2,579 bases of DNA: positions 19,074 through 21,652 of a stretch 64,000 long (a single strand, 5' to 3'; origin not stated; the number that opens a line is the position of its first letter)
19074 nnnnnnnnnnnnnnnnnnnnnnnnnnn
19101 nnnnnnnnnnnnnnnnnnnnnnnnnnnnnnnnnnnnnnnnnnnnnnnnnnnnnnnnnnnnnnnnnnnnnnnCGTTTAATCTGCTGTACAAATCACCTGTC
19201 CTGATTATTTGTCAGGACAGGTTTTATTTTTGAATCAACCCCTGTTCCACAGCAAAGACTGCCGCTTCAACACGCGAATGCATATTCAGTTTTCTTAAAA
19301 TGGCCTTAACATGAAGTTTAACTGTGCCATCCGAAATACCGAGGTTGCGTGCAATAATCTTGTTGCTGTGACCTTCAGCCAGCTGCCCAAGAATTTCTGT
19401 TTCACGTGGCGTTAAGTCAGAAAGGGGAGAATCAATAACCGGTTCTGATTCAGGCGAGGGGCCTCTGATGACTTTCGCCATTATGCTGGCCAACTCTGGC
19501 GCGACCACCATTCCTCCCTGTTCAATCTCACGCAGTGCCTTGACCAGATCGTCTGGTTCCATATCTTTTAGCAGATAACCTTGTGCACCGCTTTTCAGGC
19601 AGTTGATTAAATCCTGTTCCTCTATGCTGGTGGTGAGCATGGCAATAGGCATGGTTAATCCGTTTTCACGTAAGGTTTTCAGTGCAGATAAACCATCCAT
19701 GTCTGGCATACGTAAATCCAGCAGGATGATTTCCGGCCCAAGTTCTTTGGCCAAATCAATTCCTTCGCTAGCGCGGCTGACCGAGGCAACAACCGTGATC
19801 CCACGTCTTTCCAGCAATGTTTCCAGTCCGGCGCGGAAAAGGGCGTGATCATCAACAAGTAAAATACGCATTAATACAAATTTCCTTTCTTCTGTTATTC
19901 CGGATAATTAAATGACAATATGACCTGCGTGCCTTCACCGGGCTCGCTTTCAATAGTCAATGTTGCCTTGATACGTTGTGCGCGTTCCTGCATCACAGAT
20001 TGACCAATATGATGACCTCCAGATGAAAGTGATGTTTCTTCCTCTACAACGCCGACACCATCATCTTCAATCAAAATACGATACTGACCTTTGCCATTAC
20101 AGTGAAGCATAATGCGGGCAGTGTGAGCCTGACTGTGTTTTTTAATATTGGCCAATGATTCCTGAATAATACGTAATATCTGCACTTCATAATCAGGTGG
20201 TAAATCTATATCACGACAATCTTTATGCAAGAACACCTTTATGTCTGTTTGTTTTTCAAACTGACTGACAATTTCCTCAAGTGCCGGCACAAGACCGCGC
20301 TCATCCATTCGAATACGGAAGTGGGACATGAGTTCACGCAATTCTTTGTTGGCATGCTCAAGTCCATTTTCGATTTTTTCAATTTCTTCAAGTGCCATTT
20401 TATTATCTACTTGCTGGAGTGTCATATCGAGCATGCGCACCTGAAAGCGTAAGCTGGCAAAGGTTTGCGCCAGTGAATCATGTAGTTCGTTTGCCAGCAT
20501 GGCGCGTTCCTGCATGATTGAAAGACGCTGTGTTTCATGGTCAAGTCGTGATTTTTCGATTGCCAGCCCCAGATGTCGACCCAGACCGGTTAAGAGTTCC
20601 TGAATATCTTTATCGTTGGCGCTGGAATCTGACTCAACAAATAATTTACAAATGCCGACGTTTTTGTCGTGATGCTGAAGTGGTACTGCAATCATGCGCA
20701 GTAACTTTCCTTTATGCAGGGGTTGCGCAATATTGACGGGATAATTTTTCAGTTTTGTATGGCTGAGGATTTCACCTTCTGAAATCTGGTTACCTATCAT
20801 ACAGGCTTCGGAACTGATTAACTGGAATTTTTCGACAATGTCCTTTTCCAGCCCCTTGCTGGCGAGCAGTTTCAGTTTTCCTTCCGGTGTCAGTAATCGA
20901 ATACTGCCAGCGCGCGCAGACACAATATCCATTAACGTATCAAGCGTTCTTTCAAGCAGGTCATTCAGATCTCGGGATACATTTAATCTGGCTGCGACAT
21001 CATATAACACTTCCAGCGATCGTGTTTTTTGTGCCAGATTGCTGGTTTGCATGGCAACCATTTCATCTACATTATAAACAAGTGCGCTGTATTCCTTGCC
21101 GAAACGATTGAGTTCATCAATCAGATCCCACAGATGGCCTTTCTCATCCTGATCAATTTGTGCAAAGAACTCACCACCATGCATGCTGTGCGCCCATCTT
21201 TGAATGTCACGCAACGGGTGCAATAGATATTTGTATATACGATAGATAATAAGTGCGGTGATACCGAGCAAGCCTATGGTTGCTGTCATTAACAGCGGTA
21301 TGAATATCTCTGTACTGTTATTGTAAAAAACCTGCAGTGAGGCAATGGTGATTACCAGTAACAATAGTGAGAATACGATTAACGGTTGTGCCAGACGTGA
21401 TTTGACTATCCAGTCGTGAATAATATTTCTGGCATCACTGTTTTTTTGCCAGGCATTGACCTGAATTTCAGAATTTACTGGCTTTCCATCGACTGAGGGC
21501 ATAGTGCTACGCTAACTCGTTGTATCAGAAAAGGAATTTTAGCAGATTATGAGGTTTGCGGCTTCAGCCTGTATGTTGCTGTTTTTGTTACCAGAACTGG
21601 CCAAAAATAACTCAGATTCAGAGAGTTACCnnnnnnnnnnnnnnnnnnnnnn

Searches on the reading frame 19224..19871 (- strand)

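Call 15: search_protein_families(library=pfam, proteins=[window:19224-19871:-], max_evalue=0.00001)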
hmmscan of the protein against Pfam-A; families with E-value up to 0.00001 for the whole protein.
window:19224-19871:- (215 aa): 2 families
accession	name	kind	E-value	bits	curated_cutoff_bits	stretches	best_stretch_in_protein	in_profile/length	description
PF00072.30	Response_reg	-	4.1e-30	104.6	30.2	1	3-114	1-111/111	Response regulator receiver domain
PF00196.25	GerE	-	1.2e-20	73.3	23.5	1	152-207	2-57/57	Bacterial regulatory proteins, luxR family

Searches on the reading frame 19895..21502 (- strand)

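Call 15: search_protein_families(library=pfam, proteins=[window:19895-21502:-], max_evalue=0.00001)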
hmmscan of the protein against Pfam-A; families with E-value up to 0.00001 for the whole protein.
window:19895-21502:- (535 aa): 4 families
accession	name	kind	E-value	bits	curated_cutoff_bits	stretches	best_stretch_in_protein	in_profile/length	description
PF02518.31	HATPase_c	-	1e-12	48.9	26.4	1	439-532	3-108/111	Histidine kinase-, DNA gyrase B-, and HSP90-like ATPase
PF13185.12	GAF_2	-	8e-11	42.7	28.6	1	176-316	1-136/136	GAF domain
PF07730.19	HisKA_3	-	1.2e-10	42.2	24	1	332-396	1-64/68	Histidine kinase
PF13492.12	GAF_3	-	6e-07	30.4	27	1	178-316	1-128/129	GAF domain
